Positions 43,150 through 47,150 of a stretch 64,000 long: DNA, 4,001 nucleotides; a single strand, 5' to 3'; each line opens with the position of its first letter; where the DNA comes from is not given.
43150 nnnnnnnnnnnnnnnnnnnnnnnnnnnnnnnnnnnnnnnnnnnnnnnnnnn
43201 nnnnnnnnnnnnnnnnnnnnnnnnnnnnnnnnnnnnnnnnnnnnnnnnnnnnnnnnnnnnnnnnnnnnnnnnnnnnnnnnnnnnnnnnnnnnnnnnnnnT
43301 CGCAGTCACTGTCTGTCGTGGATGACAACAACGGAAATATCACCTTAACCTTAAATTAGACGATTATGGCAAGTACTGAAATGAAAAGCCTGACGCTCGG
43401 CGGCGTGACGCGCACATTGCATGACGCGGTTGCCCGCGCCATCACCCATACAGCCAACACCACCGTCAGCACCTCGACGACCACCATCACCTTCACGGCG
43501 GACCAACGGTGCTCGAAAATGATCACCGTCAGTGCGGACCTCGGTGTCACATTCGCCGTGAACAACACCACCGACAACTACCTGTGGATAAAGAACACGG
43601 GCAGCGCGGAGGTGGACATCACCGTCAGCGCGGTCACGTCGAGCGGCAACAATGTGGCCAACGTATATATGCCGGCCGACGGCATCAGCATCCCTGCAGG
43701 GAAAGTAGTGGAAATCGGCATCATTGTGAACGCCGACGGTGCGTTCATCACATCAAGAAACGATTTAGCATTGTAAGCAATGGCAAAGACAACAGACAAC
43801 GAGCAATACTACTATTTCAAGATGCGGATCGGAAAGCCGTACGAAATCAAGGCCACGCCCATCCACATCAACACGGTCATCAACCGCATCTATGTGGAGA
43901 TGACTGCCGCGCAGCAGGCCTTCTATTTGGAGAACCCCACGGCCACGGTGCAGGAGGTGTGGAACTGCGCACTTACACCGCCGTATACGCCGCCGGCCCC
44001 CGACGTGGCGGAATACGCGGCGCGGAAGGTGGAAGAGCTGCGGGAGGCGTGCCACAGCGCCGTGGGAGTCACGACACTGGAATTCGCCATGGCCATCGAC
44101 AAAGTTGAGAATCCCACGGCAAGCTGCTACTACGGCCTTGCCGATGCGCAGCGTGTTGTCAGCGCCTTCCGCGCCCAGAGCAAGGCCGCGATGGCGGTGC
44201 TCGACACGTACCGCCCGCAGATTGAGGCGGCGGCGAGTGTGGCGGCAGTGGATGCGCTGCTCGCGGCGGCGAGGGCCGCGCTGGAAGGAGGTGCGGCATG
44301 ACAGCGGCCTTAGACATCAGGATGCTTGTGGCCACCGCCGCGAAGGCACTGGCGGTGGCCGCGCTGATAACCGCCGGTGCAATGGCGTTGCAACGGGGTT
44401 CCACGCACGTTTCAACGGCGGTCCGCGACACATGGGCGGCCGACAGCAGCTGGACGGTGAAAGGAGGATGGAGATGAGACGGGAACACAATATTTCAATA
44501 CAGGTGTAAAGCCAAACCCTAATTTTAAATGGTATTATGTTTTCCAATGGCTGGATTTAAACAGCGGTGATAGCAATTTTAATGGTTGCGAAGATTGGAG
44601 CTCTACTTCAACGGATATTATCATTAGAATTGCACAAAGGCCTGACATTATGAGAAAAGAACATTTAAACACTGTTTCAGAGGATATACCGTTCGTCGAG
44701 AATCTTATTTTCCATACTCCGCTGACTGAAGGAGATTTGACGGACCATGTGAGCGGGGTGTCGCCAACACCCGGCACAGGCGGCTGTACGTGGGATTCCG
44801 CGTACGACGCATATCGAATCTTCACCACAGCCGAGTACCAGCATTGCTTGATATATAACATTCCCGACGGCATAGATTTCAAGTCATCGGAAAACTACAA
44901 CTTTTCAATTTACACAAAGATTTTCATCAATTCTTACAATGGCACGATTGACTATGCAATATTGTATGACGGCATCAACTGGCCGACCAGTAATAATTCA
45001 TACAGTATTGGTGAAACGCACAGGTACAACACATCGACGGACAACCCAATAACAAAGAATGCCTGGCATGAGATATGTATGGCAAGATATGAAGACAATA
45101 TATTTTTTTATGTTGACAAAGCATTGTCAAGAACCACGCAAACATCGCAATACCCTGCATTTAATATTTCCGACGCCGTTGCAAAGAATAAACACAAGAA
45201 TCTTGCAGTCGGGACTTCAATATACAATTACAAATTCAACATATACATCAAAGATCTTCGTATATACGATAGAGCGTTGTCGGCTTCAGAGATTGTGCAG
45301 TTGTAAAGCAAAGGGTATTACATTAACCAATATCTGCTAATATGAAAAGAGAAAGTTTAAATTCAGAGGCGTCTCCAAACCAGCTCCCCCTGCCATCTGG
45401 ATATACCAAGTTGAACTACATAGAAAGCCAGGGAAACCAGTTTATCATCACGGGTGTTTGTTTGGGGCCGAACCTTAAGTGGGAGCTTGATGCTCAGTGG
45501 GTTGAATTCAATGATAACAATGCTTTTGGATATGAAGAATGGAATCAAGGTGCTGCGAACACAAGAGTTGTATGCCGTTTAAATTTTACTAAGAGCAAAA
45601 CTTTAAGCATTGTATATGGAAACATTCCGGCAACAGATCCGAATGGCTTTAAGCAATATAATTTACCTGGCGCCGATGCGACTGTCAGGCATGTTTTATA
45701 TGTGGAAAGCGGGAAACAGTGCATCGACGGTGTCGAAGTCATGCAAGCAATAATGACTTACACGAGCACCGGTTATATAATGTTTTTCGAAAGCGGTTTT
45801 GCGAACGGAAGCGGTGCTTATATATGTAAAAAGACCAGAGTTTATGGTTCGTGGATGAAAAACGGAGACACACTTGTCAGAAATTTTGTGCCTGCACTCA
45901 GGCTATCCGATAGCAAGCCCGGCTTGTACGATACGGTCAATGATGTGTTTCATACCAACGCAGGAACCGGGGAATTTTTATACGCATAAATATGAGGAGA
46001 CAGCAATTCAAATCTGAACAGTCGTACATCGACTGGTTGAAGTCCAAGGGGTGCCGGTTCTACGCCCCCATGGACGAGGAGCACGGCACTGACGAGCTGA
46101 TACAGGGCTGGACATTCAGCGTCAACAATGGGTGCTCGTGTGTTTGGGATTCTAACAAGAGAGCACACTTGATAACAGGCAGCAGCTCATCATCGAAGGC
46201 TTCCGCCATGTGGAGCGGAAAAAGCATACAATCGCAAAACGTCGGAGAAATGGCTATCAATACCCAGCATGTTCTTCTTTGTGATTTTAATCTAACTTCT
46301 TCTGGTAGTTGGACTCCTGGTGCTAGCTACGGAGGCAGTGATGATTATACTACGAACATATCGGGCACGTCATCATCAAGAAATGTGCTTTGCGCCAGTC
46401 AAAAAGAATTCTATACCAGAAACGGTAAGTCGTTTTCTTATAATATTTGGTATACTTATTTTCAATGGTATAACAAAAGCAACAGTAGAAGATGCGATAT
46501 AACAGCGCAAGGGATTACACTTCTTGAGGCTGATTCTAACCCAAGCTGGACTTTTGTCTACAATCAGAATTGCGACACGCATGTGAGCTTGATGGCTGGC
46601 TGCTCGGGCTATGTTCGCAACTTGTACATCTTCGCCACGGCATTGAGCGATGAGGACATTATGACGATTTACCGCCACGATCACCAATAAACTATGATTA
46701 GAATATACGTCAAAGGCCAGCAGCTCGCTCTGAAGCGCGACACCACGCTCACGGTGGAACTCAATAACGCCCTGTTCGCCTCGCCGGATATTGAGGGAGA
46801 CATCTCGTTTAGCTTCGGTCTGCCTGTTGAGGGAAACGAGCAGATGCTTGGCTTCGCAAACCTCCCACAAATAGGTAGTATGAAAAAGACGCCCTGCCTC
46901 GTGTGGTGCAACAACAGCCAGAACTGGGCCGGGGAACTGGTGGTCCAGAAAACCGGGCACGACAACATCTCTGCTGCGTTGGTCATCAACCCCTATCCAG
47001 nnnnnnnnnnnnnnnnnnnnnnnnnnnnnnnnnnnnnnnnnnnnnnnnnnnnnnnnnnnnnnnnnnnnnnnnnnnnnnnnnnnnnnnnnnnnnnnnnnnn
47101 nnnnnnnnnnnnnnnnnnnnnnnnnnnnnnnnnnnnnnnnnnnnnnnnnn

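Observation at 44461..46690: Low-GC receptor-binding cassette array with a duplicated two-gene unit and a start-less cassette fragment fused in frame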

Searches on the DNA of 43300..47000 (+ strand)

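Call 13: search_dna_similar(query=window:43300-47000:+, collection=phages, mode=distant, max_rows=15)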
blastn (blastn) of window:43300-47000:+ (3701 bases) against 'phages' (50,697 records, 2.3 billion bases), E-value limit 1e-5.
No match.

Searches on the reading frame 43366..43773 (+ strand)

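Call 11: search_protein_families(library=pfam, proteins=[window:43366-43773:+], max_evalue=0.1)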
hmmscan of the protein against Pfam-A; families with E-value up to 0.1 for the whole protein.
window:43366-43773:+ (136 aa): 4 families
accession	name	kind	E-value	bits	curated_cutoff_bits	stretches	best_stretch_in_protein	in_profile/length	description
PF02408.26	CUB_2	-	0.016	15.4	23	1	32-98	26-90/120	CUB-like domain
PF21916.1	mtd_2nd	-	0.02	15.6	24.6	1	24-92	9-71/115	Mtd second domain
PF10699.14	HAP2-GCS1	-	0.049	12.6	27.4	1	26-104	345-419/515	Male gamete fusion factor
PF24316.1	Tli3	-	0.05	14.4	27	1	42-84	77-117/129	T6SS Tli3 immunity protein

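Call 12: search_protein_families(library=phrogs, proteins=[window:43366-43773:+], max_evalue=0.1)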
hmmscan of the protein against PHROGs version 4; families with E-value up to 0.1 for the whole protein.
window:43366-43773:+ (136 aa): 2 families
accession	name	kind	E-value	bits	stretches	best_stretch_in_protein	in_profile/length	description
phrog_8704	-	tail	0.014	13.6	1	24-124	1104-1200/1719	tail protein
phrog_3237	-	unknown function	0.062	14.5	1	11-93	18-99/129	-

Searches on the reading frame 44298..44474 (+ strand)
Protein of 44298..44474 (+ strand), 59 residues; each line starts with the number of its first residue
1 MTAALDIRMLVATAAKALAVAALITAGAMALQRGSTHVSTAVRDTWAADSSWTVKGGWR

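Call 11: search_protein_families(library=pfam, proteins=[window:44298-44474:+], max_evalue=0.1)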
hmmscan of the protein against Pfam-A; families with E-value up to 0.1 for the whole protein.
window:44298-44474:+ (59 aa): 0 families

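Call 12: search_protein_families(library=phrogs, proteins=[window:44298-44474:+], max_evalue=0.1)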
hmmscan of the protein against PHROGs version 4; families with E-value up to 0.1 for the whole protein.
window:44298-44474:+ (59 aa): 2 families
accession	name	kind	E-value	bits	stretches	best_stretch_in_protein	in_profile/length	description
phrog_439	-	integration and excision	0.036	15.5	1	10-57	10-59/98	site-specific recombination directionality factor RDF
phrog_5242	-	unknown function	0.093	13.9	0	24-55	23-54/91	-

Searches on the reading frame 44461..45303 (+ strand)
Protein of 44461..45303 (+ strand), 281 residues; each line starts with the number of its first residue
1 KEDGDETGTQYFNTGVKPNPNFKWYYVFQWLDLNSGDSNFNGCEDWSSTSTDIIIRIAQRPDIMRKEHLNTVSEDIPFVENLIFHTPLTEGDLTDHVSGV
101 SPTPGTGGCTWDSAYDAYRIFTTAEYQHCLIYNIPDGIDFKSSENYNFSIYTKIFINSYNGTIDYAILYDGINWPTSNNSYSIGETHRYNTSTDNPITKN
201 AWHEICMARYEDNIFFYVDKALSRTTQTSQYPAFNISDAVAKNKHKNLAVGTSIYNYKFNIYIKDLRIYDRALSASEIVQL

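Call 11: search_protein_families(library=pfam, proteins=[window:44461-45303:+], max_evalue=0.1)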
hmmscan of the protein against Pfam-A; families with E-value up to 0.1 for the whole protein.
window:44461-45303:+ (281 aa): 3 families
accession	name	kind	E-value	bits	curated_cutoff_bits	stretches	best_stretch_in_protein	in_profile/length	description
PF13385.13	Laminin_G_3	-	8.1e-10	39.5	27.6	1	154-278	36-150/151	Concanavalin A-like lectin/glucanases superfamily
PF02210.31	Laminin_G_2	-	0.022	15.6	22.9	1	180-248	33-94/126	Laminin G domain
PF00054.30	Laminin_G_1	-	0.07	13.8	24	0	180-228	34-82/131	Laminin G domain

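Call 12: search_protein_families(library=phrogs, proteins=[window:44461-45303:+], max_evalue=0.1)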
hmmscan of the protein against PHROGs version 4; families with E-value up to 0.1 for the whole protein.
window:44461-45303:+ (281 aa): 4 families
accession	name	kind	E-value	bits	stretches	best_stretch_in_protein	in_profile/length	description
phrog_24074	-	unknown function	0.00019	20.8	1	183-268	529-605/892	-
phrog_26670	-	head and packaging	0.00053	19.2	1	187-280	122-210/1152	virion structural protein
phrog_13163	-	tail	0.014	14.3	1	176-228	616-667/976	baseplate wedge subunit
phrog_9627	-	unknown function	0.029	13.6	1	7-198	74-267/676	-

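Call 27: find_homologous_proteins(query=window:44461-45303:+)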
Query window:44461-45303:+ (281 aa): 5 proteins with E <= 0.001 among 223 candidates.
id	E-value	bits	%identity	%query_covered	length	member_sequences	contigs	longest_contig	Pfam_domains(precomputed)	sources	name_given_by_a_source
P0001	1.7e-144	499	99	79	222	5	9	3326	PF13385.14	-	-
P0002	5.0e-96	340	67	79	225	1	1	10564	PF13385.14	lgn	-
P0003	1.2e-70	256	54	79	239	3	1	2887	PF13385.14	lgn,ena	-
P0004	3.8e-29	120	93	21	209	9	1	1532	-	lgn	-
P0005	2.8e-11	62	29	78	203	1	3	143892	-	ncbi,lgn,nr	ncbi:MAG: LamG domain-containing protein [Bacteroidales bacterium]|nr:LamG domain-containing protein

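Call 29: find_encoding_contigs(protein=P0004, flank=10000, max_places=10)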
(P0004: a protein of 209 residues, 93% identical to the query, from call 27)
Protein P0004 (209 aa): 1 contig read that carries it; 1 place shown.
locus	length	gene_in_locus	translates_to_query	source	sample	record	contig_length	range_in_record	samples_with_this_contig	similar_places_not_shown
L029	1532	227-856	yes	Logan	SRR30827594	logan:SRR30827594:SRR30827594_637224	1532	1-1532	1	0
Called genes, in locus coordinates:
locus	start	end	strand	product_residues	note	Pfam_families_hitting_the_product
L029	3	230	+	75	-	?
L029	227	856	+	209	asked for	-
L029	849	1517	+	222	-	PF13385:Laminin_G_3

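Call 30: find_encoding_contigs(protein=P0002, flank=10000, max_places=6)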
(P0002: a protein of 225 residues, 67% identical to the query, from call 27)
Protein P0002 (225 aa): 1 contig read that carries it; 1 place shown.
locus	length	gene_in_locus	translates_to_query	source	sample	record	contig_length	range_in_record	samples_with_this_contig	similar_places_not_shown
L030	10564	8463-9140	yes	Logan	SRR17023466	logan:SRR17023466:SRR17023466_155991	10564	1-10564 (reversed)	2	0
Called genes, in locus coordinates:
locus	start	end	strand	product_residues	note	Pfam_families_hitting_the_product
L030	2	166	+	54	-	?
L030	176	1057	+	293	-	-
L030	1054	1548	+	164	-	-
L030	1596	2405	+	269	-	-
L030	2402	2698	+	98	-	-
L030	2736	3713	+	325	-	-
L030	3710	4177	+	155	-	-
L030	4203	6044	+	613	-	-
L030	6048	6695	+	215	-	-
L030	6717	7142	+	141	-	-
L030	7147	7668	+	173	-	-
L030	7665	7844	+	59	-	-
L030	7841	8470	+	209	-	-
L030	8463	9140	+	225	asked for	PF13385:Laminin_G_3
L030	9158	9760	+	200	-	-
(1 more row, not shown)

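Call 31: find_encoding_contigs(protein=P0001, flank=10000, max_places=10)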
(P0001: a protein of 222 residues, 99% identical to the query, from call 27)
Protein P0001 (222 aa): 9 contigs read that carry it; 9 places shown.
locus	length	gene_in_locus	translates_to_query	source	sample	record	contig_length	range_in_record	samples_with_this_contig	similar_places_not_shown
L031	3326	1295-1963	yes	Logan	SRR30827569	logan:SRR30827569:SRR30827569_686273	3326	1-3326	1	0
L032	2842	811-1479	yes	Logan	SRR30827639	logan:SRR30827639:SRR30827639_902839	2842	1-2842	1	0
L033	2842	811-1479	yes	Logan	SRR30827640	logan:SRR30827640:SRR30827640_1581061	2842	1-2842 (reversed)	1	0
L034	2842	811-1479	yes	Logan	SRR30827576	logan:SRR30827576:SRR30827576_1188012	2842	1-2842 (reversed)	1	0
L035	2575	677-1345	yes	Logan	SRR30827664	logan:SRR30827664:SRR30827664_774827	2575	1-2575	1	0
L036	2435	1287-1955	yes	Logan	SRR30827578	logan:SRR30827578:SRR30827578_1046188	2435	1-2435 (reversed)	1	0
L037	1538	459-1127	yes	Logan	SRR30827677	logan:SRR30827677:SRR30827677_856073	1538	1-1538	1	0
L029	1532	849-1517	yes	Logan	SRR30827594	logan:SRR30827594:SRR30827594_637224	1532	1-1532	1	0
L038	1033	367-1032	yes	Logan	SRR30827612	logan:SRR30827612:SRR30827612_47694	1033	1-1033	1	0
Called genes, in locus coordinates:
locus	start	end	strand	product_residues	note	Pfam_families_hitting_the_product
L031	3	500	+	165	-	?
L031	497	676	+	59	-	-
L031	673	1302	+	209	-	-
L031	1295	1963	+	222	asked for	PF13385:Laminin_G_3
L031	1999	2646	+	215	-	-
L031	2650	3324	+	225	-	?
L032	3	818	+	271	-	?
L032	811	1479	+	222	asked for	PF13385:Laminin_G_3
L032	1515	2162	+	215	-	-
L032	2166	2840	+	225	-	?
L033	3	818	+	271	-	?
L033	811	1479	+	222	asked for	PF13385:Laminin_G_3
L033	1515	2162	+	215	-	-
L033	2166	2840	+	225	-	?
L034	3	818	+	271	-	?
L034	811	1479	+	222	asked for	PF13385:Laminin_G_3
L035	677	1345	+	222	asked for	PF13385:Laminin_G_3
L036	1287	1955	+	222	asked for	PF13385:Laminin_G_3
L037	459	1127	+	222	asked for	PF13385:Laminin_G_3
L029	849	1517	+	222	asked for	PF13385:Laminin_G_3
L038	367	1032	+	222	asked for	PF13385:Laminin_G_3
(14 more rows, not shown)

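Call 47: search_protein_families(library=ncbifam, proteins=[P0004], max_evalue=0.1)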
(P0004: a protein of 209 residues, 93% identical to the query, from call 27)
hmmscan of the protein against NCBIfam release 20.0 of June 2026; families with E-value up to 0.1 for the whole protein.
P0004 (209 aa): 0 families

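Call 76: search_protein_families(library=phrogs, proteins=[P0004], max_evalue=0.001)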
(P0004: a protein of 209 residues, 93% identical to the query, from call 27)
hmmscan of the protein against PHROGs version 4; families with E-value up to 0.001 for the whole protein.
P0004 (209 aa): 0 families

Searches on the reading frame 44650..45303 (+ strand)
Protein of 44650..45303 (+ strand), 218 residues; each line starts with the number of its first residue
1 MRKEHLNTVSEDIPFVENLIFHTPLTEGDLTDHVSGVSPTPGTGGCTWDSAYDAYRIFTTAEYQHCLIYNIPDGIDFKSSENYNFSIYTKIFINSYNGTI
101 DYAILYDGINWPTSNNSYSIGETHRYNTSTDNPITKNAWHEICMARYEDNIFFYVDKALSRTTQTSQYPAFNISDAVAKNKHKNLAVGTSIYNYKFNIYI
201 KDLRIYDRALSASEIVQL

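Call 47: search_protein_families(library=ncbifam, proteins=[window:44650-45303:+], max_evalue=0.1)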
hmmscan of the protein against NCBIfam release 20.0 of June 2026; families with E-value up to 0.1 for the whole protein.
window:44650-45303:+ (218 aa): 1 family
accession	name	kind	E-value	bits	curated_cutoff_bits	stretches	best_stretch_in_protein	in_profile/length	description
NF052521.1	TafC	equivalog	0.00055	19.1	410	1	120-218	265-359/373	TafC family fimbrial protein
